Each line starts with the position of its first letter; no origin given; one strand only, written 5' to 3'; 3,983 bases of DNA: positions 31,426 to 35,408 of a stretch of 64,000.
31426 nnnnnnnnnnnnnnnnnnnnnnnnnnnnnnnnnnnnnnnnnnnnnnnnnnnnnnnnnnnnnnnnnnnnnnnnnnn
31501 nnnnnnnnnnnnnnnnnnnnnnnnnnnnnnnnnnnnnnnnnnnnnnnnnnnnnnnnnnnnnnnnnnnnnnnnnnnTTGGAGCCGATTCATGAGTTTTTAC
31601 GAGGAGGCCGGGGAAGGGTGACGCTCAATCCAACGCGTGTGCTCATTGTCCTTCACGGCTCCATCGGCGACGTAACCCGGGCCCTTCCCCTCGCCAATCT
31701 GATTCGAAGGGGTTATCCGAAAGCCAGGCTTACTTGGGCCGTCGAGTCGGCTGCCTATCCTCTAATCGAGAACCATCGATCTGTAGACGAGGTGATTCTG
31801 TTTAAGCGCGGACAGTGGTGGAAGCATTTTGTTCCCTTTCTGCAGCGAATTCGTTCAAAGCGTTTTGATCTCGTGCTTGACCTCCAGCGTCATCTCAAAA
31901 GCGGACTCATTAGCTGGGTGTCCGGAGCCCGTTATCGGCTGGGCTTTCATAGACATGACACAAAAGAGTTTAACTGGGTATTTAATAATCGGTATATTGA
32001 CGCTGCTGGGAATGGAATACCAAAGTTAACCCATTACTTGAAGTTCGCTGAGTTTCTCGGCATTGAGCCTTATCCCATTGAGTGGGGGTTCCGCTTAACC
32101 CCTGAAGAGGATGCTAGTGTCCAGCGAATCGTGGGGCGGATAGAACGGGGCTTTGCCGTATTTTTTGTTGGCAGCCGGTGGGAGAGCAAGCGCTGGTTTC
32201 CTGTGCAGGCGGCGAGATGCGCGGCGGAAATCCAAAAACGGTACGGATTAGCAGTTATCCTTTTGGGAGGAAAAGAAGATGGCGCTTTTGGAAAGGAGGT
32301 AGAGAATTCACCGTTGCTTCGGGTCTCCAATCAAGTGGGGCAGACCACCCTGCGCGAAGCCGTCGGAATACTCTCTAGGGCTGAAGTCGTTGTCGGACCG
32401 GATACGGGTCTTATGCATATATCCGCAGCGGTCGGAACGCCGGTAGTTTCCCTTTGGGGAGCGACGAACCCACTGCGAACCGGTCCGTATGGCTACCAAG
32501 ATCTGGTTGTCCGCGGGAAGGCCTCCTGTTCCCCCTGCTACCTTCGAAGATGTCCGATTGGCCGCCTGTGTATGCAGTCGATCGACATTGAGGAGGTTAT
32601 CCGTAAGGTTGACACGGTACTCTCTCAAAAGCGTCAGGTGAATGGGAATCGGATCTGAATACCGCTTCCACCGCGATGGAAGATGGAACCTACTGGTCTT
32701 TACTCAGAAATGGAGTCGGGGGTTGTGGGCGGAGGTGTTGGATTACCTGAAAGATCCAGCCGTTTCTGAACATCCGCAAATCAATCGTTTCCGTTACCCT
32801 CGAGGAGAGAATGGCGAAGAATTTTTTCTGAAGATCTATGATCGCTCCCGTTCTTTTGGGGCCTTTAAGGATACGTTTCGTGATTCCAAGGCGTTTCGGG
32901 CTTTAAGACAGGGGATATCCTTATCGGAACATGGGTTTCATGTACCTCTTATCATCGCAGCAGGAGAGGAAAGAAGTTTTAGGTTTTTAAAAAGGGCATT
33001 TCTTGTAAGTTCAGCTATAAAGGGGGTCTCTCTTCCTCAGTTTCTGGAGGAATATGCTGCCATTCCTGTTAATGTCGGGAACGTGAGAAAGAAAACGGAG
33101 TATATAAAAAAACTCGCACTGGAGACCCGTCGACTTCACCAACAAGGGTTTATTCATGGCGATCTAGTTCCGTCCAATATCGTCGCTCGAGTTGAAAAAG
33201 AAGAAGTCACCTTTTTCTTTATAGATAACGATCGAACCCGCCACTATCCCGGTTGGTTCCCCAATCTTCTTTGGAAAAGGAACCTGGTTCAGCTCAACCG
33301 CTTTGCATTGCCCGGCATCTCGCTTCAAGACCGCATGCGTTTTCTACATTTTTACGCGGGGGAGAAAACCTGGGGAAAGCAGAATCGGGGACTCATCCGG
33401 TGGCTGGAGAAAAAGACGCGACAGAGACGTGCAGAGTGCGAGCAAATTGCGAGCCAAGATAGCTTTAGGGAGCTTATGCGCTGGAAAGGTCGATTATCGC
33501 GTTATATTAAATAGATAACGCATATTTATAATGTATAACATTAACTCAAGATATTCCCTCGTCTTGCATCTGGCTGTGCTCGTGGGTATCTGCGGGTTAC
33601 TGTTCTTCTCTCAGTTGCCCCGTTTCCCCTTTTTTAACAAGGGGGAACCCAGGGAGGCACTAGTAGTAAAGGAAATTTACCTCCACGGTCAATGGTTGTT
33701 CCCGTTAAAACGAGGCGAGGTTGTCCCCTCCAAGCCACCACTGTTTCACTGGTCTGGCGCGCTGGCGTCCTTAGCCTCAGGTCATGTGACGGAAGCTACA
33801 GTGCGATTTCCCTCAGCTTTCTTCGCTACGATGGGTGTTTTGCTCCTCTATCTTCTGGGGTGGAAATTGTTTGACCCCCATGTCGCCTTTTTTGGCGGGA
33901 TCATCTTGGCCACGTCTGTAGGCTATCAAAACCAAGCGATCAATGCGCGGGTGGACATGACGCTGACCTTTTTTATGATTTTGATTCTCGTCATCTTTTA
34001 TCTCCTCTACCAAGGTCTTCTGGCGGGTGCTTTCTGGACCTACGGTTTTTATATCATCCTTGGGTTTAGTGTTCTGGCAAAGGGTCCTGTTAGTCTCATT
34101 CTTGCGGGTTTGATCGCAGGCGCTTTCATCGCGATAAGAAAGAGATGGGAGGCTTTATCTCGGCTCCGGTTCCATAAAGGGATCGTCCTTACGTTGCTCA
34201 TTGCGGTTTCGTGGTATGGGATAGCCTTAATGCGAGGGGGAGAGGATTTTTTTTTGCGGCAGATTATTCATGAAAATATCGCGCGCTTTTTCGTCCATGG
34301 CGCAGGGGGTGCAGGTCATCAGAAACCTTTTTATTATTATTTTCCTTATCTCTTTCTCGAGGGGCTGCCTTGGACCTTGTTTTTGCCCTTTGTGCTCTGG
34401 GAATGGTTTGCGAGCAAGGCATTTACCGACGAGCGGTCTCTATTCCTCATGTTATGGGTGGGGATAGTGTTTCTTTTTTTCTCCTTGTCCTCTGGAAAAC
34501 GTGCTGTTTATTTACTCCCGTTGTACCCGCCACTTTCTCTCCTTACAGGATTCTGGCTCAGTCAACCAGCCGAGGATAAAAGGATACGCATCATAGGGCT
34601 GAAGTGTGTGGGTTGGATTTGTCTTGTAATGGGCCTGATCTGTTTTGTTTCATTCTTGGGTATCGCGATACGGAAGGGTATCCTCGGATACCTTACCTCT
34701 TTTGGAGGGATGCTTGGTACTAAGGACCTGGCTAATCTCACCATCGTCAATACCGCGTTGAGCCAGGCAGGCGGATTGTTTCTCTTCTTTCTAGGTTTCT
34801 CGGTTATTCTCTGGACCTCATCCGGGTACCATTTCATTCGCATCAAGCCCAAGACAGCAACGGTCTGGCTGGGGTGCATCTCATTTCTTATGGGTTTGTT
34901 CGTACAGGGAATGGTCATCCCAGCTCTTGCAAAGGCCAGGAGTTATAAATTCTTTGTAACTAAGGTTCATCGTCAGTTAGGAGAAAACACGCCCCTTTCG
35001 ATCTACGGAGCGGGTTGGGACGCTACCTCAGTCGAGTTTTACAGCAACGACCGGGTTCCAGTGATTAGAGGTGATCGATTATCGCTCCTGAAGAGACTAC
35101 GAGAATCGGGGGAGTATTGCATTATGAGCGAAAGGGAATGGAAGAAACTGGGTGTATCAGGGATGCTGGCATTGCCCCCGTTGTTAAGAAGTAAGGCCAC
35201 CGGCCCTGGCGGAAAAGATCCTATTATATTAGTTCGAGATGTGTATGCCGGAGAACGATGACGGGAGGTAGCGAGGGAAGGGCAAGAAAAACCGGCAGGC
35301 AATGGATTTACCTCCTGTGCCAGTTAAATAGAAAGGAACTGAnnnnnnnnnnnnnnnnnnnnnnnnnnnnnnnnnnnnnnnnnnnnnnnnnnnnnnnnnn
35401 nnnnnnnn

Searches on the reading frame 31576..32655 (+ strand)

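Call 18: search_protein_families(library=pfam, proteins=[window:31576-32655:+], max_evalue=0.0001)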
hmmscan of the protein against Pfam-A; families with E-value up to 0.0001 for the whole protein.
window:31576-32655:+ (360 aa): 1 family
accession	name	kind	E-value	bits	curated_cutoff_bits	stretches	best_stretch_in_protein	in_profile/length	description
PF01075.23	Glyco_transf_9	-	2.7e-41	141.9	22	1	88-328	4-243/247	Glycosyltransferase family 9 (heptosyltransferase)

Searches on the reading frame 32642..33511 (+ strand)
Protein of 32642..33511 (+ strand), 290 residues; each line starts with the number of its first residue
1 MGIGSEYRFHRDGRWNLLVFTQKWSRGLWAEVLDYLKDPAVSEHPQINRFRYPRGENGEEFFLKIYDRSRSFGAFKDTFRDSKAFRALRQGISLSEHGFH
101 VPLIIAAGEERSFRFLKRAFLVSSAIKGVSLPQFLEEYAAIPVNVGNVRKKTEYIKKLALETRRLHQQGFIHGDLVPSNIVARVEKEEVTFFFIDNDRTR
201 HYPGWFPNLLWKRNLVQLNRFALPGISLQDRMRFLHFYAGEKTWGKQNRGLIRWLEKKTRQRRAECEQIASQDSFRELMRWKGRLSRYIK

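Call 18: search_protein_families(library=pfam, proteins=[window:32642-33511:+], max_evalue=0.0001)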
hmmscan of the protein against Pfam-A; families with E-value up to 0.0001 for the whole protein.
window:32642-33511:+ (290 aa): 1 family
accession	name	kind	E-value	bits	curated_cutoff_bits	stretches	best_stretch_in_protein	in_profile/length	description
PF06293.20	Kdo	-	8.9e-16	58.4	21.3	1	83-238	57-207/207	Lipopolysaccharide kinase (Kdo/WaaP) family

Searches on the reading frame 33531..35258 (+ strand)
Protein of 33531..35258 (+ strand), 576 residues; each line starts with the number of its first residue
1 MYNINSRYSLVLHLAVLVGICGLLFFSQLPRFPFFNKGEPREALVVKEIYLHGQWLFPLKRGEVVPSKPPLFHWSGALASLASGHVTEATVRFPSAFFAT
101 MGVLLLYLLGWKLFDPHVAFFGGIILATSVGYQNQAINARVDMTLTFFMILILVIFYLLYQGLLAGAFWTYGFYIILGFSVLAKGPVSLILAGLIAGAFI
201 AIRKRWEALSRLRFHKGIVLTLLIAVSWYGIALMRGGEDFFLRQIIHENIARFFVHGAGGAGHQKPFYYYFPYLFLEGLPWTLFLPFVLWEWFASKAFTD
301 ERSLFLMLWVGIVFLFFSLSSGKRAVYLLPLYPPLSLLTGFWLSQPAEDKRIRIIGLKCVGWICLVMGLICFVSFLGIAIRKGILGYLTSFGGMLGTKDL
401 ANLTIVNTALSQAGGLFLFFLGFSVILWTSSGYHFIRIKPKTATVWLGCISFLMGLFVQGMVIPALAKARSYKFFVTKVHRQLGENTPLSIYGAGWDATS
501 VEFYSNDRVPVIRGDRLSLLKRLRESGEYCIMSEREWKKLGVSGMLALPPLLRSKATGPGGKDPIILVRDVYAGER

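Call 18: search_protein_families(library=pfam, proteins=[window:33531-35258:+], max_evalue=0.0001)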
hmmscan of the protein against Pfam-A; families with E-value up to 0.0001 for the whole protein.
window:33531-35258:+ (576 aa): 1 family
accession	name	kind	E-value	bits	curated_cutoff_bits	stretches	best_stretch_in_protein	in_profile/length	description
PF13231.12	PMT_2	-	8.4e-10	39.5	26.1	1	67-226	1-155/160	Dolichyl-phosphate-mannose-protein mannosyltransferase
